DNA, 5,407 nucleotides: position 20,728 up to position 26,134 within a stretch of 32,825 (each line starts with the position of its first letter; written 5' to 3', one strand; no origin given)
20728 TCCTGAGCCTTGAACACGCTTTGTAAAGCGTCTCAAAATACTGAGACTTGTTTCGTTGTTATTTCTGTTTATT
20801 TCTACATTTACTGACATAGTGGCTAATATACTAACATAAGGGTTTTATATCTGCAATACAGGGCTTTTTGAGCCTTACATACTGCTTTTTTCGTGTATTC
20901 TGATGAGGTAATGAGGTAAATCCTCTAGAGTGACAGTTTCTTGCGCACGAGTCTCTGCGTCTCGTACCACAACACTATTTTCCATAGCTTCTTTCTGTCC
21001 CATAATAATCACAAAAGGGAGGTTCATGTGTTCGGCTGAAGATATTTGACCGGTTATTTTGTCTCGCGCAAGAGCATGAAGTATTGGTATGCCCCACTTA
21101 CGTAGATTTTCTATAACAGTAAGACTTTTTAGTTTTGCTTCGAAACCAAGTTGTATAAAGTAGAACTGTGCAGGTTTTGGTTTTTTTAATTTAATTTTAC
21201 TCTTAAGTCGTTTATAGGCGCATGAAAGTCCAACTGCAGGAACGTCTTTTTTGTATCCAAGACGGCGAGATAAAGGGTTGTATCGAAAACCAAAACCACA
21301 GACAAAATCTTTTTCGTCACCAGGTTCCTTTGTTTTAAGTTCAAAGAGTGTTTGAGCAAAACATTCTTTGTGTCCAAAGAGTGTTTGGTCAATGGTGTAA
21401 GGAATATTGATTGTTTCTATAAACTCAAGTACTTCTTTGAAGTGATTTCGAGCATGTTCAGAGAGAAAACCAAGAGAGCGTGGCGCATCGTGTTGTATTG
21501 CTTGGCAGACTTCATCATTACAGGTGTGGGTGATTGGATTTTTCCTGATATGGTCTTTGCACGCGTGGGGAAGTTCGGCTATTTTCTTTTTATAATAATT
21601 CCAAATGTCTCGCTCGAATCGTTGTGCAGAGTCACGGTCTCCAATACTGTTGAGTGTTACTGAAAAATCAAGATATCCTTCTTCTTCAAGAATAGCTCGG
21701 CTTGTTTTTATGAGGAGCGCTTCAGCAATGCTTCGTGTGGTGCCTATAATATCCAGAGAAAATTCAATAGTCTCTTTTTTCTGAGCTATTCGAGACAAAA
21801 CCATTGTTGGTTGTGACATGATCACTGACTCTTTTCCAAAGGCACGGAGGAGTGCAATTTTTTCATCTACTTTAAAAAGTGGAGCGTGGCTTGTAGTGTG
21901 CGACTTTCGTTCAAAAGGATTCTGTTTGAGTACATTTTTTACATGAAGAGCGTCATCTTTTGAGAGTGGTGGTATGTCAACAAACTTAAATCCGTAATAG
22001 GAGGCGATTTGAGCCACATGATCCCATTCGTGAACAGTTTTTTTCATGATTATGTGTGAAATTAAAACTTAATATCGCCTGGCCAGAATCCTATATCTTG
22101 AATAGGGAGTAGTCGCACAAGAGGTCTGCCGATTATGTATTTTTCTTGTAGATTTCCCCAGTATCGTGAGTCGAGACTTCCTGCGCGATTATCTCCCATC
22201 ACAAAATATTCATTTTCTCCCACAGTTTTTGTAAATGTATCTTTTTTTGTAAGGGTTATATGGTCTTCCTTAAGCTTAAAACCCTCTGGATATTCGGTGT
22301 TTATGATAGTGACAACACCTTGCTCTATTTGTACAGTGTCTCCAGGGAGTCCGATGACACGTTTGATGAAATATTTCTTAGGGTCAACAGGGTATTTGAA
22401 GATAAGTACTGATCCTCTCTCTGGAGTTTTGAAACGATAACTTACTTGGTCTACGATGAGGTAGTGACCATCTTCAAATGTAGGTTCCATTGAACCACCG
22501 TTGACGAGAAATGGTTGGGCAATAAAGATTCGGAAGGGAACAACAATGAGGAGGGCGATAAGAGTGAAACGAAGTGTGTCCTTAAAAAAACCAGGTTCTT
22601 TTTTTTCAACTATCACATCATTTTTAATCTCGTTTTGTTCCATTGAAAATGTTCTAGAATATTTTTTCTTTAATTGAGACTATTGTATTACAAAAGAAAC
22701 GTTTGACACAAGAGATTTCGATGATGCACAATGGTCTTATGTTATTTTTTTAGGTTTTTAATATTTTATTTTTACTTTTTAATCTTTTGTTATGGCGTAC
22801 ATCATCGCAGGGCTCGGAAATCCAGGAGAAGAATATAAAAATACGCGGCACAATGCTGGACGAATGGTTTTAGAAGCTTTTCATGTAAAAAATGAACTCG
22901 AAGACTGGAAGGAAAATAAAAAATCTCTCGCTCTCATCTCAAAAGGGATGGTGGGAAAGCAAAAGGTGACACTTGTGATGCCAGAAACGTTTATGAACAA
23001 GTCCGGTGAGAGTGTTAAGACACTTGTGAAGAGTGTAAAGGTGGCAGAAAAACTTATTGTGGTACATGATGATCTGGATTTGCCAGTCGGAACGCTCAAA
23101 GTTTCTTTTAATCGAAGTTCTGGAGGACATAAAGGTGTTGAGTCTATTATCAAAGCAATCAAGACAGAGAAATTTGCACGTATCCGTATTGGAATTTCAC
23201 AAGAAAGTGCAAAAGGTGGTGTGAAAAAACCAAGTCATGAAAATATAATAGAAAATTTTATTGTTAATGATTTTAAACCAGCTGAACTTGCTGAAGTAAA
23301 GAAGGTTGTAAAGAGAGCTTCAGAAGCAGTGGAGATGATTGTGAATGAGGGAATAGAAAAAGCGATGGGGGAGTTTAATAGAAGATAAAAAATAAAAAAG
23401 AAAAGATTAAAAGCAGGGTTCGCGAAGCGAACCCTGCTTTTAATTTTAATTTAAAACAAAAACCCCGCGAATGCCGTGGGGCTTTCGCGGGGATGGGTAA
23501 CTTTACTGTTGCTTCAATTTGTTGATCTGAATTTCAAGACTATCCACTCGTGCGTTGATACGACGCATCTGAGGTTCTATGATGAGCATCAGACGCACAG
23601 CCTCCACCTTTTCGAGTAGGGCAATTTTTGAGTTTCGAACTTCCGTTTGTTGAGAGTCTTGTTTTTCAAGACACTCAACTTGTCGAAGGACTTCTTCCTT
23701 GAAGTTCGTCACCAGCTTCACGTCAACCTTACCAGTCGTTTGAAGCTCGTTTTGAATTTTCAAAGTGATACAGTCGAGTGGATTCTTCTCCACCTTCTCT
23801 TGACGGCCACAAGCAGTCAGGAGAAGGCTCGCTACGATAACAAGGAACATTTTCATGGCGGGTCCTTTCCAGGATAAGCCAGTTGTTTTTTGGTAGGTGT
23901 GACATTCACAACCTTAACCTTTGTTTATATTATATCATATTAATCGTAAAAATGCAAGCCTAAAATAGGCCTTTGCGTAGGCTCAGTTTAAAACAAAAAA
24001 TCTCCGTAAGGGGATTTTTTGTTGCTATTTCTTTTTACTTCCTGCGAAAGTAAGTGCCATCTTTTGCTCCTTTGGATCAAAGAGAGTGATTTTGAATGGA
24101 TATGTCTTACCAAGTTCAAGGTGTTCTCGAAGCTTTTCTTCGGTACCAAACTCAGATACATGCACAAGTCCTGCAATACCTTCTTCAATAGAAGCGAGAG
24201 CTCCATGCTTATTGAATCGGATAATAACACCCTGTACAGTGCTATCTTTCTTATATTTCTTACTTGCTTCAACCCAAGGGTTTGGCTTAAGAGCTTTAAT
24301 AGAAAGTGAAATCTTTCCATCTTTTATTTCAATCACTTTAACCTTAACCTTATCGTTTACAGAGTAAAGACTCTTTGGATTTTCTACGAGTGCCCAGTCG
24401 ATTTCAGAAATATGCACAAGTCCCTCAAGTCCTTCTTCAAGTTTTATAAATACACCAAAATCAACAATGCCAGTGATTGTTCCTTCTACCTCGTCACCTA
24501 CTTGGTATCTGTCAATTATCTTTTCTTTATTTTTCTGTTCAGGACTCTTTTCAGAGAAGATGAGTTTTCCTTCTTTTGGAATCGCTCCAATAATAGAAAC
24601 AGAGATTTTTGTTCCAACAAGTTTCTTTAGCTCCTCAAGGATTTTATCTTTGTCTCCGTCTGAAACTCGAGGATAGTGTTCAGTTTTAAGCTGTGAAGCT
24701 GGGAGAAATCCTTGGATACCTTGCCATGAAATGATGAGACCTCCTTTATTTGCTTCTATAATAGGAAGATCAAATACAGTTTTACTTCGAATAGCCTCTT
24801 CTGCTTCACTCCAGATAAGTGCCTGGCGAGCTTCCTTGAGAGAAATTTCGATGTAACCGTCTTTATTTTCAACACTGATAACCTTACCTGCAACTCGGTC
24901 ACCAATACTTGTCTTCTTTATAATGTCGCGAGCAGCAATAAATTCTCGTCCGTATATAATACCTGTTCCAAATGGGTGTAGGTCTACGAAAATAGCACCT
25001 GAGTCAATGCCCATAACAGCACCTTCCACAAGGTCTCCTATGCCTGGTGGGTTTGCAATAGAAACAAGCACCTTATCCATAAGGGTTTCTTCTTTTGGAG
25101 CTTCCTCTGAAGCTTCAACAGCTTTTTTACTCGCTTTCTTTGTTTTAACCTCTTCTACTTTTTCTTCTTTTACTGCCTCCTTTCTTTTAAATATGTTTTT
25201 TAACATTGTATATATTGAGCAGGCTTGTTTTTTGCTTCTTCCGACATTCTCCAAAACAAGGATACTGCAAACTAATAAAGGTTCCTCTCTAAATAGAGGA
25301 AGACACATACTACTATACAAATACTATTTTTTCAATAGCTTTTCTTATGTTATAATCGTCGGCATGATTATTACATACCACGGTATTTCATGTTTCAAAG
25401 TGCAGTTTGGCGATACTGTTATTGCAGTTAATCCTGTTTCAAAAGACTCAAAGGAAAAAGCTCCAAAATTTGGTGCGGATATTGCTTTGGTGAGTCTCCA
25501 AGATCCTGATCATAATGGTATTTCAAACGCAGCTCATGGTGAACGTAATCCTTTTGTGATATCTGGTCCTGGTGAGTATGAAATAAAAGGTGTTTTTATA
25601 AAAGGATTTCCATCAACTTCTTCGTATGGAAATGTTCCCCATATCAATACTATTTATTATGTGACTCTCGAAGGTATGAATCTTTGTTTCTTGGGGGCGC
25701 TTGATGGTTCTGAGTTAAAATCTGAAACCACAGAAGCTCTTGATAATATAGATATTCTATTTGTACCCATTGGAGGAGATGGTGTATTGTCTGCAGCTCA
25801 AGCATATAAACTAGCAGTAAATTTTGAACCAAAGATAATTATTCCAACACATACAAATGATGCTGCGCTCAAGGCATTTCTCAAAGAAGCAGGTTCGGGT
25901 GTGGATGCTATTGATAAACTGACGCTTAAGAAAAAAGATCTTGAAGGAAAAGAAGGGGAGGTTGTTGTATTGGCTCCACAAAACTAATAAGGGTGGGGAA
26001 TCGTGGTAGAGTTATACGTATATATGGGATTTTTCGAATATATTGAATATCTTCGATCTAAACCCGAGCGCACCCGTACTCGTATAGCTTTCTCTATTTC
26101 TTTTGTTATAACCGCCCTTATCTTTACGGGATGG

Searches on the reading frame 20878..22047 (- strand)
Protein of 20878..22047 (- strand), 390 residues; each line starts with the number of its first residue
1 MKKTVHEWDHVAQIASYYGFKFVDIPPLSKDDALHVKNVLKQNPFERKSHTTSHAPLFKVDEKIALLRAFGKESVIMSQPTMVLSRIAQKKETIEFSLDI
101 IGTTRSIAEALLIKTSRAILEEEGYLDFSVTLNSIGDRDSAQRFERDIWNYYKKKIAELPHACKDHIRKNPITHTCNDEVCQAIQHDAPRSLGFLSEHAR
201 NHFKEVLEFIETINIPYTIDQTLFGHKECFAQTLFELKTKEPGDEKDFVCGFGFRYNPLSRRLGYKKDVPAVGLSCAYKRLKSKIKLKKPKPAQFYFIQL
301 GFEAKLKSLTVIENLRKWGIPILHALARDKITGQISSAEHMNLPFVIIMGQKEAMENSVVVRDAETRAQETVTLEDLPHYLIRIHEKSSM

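Call 41: search_protein_families(library=phrogs, proteins=[window:20878-22047:-], max_evalue=0.00001)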
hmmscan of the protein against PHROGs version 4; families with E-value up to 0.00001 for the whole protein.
window:20878-22047:- (390 aa): 0 families

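Call 42: search_protein_families(library=pfam, proteins=[window:20878-22047:-], max_evalue=0.0001)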
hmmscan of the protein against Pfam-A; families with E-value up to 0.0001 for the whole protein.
window:20878-22047:- (390 aa): 1 family
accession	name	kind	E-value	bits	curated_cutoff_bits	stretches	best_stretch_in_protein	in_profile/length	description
PF03129.25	HGTP_anticodon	-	8.2e-12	45.6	21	1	301-382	8-92/94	Anticodon binding domain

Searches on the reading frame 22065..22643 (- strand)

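Call 41: search_protein_families(library=phrogs, proteins=[window:22065-22643:-], max_evalue=0.00001)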
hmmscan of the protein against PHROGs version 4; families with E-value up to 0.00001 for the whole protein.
window:22065-22643:- (193 aa): 1 family
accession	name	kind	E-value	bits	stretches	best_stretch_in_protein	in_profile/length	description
phrog_15562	-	unknown function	8.5e-23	82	2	23-135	9-133/215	-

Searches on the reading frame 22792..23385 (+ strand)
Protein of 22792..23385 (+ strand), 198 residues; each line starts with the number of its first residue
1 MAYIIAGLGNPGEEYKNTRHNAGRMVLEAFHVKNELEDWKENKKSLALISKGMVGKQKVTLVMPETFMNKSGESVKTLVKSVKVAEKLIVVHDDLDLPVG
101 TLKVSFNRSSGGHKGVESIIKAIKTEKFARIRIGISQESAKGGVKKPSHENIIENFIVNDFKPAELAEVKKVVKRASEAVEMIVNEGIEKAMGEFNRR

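Call 42: search_protein_families(library=pfam, proteins=[window:22792-23385:+], max_evalue=0.0001)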
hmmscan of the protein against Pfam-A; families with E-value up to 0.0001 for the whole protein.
window:22792-23385:+ (198 aa): 1 family
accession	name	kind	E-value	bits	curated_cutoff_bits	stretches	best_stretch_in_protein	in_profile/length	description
PF01195.25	Pept_tRNA_hydro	-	2.4e-56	190.9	27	1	4-196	1-183/183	Peptidyl-tRNA hydrolase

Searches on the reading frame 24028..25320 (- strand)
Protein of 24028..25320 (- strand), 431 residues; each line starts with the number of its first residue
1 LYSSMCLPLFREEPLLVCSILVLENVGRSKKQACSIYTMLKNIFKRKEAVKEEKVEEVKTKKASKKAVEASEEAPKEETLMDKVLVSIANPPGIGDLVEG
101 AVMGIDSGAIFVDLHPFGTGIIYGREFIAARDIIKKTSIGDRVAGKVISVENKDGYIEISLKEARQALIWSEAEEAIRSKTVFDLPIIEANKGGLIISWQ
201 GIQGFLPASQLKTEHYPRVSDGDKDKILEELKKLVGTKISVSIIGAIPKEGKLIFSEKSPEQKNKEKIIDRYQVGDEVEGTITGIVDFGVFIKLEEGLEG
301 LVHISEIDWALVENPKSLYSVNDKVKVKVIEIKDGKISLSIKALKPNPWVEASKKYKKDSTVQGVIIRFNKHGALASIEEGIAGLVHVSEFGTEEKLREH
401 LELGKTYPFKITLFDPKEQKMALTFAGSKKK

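Call 42: search_protein_families(library=pfam, proteins=[window:24028-25320:-], max_evalue=0.0001)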
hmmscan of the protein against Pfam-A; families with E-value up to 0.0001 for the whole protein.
window:24028-25320:- (431 aa): 3 families
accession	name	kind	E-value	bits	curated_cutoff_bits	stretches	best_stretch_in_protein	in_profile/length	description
PF00575.29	S1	-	1e-39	135.2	22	3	272-342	2-74/74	S1 RNA binding domain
PF23459.1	S1_RRP5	-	2.7e-06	28.3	27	0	274-336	3-65/72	RRP5 S1 domain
PF21710.3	Spt6_S1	-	6.6e-06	26.8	27.5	0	365-421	23-82/91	Spt6, S1/OB domain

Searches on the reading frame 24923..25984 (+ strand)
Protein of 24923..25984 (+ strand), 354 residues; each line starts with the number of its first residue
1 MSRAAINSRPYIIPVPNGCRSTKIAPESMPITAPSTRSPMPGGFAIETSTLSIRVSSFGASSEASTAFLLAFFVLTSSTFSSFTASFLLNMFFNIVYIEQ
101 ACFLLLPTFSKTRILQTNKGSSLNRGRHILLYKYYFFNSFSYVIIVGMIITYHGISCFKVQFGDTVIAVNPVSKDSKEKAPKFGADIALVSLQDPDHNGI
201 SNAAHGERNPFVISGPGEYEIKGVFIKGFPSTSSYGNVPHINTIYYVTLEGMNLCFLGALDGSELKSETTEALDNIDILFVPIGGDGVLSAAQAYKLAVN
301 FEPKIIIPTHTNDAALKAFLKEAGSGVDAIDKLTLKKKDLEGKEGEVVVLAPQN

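Call 42: search_protein_families(library=pfam, proteins=[window:24923-25984:+], max_evalue=0.0001)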
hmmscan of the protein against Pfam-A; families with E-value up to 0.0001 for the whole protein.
window:24923-25984:+ (354 aa): 1 family
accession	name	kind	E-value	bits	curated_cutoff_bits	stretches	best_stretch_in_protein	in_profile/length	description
PF13483.12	Lactamase_B_3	-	1.4e-29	103.6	24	1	150-310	2-160/160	Beta-lactamase superfamily domain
